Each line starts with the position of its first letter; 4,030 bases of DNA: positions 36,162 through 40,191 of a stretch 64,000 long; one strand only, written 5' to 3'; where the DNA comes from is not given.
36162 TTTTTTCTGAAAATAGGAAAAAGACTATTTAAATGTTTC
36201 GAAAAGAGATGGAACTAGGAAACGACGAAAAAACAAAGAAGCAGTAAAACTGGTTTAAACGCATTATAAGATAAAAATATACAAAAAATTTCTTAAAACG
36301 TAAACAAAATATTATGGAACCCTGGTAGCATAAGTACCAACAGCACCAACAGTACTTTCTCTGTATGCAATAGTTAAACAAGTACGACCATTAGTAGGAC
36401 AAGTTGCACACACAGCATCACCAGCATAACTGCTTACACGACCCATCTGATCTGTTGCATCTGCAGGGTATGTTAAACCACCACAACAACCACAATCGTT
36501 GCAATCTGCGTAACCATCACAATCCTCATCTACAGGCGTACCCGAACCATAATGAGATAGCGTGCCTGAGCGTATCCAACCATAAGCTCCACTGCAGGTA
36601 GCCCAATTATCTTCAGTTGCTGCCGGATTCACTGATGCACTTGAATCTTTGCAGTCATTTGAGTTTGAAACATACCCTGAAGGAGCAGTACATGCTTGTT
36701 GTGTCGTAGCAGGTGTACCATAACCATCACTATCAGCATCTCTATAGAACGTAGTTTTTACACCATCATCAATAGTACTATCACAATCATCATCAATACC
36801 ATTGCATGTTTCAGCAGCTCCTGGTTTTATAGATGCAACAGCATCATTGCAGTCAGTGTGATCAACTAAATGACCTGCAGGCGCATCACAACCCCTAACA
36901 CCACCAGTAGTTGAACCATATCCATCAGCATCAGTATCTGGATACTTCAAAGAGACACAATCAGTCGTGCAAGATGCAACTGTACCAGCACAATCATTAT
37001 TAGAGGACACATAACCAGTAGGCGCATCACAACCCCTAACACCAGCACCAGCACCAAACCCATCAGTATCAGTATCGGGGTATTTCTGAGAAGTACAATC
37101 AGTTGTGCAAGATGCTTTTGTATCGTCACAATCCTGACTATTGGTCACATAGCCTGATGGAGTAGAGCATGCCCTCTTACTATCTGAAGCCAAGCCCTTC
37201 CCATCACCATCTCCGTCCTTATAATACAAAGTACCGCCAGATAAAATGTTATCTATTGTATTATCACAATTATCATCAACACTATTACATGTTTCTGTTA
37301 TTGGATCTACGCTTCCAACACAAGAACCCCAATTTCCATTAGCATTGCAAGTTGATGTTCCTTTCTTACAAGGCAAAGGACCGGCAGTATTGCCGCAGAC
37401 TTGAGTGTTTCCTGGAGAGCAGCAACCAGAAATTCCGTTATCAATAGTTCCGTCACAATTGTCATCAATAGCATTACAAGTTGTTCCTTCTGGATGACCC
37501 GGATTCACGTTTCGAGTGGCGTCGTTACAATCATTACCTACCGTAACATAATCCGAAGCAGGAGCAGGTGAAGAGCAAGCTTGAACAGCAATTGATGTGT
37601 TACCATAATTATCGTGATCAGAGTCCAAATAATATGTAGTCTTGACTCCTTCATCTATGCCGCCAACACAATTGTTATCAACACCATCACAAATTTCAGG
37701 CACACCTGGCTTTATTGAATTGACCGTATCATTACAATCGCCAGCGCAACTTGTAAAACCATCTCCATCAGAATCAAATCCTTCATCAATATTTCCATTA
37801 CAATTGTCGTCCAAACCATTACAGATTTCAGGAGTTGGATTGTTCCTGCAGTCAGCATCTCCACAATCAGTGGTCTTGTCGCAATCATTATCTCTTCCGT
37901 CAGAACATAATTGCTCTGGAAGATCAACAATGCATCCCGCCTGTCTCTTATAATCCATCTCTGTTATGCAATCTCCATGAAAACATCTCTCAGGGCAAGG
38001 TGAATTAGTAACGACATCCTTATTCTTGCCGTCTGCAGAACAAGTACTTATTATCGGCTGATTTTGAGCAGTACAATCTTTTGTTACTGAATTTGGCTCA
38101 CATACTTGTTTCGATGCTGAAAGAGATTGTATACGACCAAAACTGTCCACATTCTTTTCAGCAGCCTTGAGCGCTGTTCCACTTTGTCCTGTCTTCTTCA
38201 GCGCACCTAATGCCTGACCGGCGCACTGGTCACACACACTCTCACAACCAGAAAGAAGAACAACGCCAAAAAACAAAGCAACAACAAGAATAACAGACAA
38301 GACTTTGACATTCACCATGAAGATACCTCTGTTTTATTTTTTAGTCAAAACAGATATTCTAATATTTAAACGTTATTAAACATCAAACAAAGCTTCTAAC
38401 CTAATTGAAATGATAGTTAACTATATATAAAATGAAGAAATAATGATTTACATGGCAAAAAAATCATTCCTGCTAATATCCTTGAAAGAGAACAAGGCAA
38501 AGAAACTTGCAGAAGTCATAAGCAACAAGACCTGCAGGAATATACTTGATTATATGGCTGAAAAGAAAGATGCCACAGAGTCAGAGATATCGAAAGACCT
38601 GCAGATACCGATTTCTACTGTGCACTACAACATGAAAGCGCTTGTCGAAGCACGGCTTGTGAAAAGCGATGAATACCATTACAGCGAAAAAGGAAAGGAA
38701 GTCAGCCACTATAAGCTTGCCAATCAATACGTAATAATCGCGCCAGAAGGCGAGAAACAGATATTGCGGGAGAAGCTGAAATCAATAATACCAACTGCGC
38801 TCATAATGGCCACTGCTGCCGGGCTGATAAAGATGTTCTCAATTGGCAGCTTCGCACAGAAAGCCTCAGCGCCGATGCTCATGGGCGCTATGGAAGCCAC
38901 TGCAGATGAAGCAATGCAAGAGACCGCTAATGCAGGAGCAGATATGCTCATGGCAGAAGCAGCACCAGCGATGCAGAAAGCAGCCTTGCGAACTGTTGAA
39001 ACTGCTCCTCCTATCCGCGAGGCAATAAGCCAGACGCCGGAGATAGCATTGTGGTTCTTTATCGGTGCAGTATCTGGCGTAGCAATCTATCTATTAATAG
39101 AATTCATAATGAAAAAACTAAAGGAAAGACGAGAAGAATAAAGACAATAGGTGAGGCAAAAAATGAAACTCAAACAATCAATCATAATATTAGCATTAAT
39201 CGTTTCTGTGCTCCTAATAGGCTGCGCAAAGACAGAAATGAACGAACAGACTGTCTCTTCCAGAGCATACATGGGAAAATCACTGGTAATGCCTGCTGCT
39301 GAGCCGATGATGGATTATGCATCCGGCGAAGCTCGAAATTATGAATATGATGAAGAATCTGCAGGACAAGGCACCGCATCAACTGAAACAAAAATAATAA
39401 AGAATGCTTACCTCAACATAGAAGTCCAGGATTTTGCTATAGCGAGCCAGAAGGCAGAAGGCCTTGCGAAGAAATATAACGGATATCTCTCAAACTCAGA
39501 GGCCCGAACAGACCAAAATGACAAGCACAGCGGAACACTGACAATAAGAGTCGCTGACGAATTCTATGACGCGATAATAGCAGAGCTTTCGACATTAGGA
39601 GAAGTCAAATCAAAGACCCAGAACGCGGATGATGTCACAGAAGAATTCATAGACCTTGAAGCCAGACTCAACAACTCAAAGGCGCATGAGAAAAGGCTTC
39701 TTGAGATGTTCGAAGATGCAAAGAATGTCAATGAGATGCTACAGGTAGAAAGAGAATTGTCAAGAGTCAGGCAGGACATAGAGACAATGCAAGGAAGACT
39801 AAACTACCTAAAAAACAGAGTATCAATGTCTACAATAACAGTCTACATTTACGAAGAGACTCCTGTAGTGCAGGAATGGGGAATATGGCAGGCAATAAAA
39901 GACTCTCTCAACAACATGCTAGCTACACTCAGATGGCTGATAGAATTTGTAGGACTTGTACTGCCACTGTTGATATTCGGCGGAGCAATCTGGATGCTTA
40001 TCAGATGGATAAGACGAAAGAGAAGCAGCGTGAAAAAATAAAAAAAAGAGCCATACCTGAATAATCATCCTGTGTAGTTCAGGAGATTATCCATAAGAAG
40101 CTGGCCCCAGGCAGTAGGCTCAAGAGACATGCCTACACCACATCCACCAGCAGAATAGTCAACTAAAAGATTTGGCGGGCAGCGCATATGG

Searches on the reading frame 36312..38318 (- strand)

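Call 20: search_protein_families(library=pfam, proteins=[window:36312-38318:-], max_evalue=0.001)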
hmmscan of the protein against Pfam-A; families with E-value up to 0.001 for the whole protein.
window:36312-38318:- (668 aa): 1 family
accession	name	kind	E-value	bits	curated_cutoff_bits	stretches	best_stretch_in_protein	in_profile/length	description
PF11617.13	Cu-binding_MopE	-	1.7e-30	105.3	27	4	194-223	1-30/30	Putative metal-binding motif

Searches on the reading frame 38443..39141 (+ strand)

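Call 20: search_protein_families(library=pfam, proteins=[window:38443-39141:+], max_evalue=0.001)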
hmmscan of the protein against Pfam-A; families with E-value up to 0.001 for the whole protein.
window:38443-39141:+ (232 aa): 5 families
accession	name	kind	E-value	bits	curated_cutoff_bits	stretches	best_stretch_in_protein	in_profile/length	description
PF12840.13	HTH_20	-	3.7e-10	40.1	27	1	27-75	2-50/51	Helix-turn-helix domain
PF01022.26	HTH_5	-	1.5e-05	25.2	22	1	32-75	5-47/47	Bacterial regulatory protein, arsR family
PF13412.12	HTH_24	-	1.9e-05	24.6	21.9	1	30-74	4-48/48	Winged helix-turn-helix DNA-binding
PF09339.16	HTH_IclR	-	3.9e-05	23.8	22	1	34-76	8-51/52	IclR helix-turn-helix domain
PF02002.24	TFIIE_alpha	-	0.0001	22.6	22.9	1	26-98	10-82/105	TFIIE alpha subunit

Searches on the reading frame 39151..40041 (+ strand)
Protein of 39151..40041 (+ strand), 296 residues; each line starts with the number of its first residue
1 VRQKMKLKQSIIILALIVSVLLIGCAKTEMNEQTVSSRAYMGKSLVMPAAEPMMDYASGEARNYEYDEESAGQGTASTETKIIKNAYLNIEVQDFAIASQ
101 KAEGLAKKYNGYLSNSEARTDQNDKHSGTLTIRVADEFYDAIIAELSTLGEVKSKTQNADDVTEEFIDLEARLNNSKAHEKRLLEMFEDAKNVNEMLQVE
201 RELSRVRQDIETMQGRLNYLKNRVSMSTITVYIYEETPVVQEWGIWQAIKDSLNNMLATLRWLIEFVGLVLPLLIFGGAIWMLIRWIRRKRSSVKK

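Call 20: search_protein_families(library=pfam, proteins=[window:39151-40041:+], max_evalue=0.001)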
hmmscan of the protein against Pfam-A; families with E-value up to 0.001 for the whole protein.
window:39151-40041:+ (296 aa): 2 families
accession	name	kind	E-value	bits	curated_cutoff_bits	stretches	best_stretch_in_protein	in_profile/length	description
PF14257.11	DUF4349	-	1.5e-63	214.5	27.7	1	81-285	2-212/213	Domain of unknown function (DUF4349)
PF07445.17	PriC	-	0.00015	22.1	23.3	1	139-218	78-157/174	Primosomal replication protein priC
